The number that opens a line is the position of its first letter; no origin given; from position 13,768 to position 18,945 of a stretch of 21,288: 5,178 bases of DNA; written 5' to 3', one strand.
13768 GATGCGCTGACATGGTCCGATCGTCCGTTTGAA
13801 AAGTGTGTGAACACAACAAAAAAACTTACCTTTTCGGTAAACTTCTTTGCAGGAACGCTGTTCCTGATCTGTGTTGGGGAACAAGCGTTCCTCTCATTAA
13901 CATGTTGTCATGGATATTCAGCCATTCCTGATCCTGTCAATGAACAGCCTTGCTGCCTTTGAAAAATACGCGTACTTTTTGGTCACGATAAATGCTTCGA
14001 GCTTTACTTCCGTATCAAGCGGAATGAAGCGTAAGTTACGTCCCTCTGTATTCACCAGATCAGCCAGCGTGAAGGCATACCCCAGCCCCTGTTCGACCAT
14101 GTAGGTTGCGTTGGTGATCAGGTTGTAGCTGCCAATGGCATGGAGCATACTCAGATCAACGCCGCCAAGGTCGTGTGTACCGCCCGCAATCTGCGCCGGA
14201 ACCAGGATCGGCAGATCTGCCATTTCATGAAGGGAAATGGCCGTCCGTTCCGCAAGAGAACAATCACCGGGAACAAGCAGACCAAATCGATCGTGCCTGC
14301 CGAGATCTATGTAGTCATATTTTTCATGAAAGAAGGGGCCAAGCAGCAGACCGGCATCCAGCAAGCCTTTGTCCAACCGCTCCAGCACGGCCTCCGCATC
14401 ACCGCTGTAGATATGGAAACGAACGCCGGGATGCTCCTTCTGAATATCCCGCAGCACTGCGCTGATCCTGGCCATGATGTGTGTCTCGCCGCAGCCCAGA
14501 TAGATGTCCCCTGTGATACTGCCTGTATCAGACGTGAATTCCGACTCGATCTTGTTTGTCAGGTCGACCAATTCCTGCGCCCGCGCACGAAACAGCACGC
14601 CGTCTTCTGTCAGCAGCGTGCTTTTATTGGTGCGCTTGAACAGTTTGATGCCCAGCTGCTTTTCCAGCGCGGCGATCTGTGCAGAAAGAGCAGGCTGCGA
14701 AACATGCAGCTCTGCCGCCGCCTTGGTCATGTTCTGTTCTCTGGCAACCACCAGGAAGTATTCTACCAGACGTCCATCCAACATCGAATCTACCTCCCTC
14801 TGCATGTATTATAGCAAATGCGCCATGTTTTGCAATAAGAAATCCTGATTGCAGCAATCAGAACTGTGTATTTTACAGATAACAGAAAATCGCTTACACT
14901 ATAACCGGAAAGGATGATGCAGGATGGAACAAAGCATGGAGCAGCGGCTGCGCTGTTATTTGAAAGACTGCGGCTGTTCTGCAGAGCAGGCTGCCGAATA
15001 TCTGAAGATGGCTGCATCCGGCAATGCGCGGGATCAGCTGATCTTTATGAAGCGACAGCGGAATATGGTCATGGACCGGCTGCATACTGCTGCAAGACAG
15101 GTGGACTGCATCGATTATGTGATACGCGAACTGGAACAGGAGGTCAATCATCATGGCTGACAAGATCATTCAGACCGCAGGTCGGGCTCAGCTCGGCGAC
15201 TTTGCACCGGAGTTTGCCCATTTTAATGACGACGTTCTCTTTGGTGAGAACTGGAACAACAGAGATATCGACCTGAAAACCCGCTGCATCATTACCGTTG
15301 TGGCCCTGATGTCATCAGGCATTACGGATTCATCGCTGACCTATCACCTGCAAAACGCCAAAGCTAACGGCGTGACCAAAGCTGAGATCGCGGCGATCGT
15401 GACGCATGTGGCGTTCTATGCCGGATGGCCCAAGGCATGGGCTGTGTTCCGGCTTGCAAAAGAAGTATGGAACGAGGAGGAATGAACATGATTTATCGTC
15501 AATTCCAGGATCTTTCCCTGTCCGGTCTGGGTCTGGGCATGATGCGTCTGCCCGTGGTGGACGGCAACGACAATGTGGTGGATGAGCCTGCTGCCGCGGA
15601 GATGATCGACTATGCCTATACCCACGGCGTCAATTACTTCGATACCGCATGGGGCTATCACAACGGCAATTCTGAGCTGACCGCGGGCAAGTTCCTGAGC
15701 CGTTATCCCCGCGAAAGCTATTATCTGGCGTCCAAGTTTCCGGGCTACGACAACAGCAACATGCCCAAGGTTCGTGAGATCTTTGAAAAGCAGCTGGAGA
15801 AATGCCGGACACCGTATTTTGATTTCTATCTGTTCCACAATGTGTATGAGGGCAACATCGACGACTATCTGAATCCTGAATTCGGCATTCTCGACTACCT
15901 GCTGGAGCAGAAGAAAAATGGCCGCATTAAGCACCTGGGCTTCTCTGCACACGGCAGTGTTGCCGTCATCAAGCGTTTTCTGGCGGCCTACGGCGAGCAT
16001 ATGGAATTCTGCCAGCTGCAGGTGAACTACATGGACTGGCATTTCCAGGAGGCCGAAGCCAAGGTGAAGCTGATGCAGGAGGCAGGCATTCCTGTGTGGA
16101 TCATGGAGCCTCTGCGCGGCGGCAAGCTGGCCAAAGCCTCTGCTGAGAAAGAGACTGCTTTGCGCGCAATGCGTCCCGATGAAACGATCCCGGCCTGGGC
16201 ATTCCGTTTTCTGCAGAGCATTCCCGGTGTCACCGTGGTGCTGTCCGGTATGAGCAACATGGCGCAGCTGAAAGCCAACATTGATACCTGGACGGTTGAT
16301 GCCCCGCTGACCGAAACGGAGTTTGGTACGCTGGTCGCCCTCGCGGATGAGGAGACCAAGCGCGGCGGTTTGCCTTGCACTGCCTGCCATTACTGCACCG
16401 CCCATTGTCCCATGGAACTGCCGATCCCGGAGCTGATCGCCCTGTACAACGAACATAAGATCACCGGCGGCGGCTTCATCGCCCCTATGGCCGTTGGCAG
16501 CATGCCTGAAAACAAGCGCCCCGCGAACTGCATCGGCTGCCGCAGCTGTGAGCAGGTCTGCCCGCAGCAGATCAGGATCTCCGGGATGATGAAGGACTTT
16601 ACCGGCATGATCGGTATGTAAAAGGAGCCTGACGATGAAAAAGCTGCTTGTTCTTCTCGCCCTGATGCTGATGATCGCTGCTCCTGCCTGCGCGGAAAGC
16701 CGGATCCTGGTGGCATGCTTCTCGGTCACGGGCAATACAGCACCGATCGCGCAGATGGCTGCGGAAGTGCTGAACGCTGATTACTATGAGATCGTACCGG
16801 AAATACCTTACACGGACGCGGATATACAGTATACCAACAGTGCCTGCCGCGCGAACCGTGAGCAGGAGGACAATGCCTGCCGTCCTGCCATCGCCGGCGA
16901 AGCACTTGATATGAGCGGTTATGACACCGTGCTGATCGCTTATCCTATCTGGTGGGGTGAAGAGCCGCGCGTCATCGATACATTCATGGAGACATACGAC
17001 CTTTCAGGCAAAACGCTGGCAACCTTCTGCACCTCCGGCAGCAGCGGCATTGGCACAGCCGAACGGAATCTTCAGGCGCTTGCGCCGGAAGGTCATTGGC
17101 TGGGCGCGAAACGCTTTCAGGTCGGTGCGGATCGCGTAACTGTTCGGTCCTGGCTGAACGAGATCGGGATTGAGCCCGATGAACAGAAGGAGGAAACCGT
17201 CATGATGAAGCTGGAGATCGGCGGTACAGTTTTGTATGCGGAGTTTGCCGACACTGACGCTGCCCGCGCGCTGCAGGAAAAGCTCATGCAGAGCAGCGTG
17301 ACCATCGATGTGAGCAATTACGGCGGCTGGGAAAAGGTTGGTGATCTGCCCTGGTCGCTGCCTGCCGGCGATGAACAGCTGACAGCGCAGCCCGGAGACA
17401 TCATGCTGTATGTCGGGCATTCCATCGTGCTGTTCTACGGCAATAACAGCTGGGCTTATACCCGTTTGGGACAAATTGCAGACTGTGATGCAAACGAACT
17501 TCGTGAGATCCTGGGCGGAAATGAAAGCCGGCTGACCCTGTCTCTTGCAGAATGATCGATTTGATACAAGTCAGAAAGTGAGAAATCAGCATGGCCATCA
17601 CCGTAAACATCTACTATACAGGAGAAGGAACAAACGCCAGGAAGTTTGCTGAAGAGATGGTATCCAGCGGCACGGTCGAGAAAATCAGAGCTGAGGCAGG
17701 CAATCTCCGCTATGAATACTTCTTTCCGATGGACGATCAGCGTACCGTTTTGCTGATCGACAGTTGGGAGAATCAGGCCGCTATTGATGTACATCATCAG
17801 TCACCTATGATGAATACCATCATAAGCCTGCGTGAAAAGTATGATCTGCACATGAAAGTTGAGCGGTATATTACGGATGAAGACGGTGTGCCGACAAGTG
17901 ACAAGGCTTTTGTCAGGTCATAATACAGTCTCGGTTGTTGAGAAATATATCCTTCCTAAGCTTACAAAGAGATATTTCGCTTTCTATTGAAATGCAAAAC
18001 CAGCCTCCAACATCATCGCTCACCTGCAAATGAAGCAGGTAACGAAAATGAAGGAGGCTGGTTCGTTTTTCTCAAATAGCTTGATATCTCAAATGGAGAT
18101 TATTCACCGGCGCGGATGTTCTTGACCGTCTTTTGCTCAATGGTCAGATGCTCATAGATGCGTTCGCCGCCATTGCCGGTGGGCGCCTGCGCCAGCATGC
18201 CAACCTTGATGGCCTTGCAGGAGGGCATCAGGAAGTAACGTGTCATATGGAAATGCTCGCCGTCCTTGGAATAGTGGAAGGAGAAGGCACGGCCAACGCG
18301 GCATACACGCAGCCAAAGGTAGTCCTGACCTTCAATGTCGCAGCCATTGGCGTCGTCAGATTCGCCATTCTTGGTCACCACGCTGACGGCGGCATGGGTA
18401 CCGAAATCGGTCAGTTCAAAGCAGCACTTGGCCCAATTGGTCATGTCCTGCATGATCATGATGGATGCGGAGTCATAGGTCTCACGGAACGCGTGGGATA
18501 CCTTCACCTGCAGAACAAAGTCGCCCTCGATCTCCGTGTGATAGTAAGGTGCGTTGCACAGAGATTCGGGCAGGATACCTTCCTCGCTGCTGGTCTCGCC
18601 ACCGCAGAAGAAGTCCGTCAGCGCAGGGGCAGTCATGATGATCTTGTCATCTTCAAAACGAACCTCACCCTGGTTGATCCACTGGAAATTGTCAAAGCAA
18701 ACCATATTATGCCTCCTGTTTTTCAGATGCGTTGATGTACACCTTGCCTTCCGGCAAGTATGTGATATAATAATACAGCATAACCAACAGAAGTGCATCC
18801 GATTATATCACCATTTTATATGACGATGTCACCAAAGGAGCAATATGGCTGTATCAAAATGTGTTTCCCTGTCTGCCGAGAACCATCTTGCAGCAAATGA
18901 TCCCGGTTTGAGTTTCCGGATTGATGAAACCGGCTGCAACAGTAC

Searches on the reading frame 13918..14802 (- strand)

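Call 15: search_protein_families(library=pfam, proteins=[window:13918-14802:-])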
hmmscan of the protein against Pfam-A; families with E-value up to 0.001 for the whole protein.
window:13918-14802:- (294 aa): 2 families
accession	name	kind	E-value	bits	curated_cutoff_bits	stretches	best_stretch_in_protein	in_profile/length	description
PF03466.25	LysR_substrate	-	4.6e-23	82.1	28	1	96-292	4-205/209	LysR substrate binding domain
PF00126.33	HTH_1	-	9.4e-22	77.2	26.6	1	12-68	3-59/60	Bacterial regulatory helix-turn-helix protein, lysR family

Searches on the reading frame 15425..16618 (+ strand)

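Call 15: search_protein_families(library=pfam, proteins=[window:15425-16618:+])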
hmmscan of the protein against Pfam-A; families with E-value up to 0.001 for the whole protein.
window:15425-16618:+ (398 aa): 10 families
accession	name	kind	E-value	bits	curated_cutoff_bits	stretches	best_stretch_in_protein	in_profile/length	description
PF00248.27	Aldo_ket_red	-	1.5e-35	123.1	24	1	35-306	2-289/291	Aldo/keto reductase family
PF13187.11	Fer4_9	-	1.6e-09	38.1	27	1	318-382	2-50/52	4Fe-4S dicluster domain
PF13237.11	Fer4_10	-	3.1e-06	27.4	25.5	1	317-380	8-53/53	4Fe-4S dicluster domain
PF13746.11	Fer4_18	-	8.3e-06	26.4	27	0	363-386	55-78/114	4Fe-4S dicluster domain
PF13534.11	Fer4_17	-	2.3e-05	25.3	22.2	1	318-383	2-60/61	4Fe-4S dicluster domain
PF12838.12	Fer4_7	-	3.5e-05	24.6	27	1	318-382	2-51/52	4Fe-4S dicluster domain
PF13183.11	Fer4_8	-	5.7e-05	24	27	1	317-383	4-68/68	4Fe-4S dicluster domain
PF14697.11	Fer4_21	-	0.00025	21.6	35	0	367-381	39-53/59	4Fe-4S dicluster domain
PF14691.11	Fer4_20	-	0.00051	20.3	25.8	0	310-348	16-56/113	Dihydroprymidine dehydrogenase domain II, 4Fe-4S cluster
PF00037.32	Fer4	-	0.00055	20.1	21.1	1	366-381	5-20/24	4Fe-4S binding domain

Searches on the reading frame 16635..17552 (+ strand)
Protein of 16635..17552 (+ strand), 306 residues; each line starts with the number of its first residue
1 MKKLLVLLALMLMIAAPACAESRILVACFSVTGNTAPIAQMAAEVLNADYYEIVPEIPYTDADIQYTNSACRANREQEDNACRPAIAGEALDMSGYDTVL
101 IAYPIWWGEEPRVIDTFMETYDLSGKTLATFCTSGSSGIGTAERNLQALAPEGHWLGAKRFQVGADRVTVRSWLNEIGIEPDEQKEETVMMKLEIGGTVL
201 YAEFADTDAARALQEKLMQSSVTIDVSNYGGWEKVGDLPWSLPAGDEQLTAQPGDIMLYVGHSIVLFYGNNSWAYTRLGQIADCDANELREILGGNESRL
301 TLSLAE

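Call 15: search_protein_families(library=pfam, proteins=[window:16635-17552:+])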
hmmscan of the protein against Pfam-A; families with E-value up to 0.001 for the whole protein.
window:16635-17552:+ (306 aa): 3 families
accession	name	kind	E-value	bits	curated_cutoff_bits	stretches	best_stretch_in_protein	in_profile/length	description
PF12682.12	Flavodoxin_4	-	8.4e-45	152.5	24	1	23-177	1-155/155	Flavodoxin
PF18050.6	Cyclophil_like2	-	2.9e-21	76.1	22.7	1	193-302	1-112/115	Cyclophilin-like family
PF12724.12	Flavodoxin_5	-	0.00049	20.9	27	0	88-137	36-87/145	Flavodoxin domain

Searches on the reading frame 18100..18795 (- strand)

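Call 15: search_protein_families(library=pfam, proteins=[window:18100-18795:-])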
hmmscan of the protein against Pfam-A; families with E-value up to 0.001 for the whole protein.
window:18100-18795:- (231 aa): 1 family
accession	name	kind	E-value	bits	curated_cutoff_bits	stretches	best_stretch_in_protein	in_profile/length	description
PF07081.18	DUF1349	-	2.1e-43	148.5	32.4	1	39-221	1-178/179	Protein of unknown function (DUF1349)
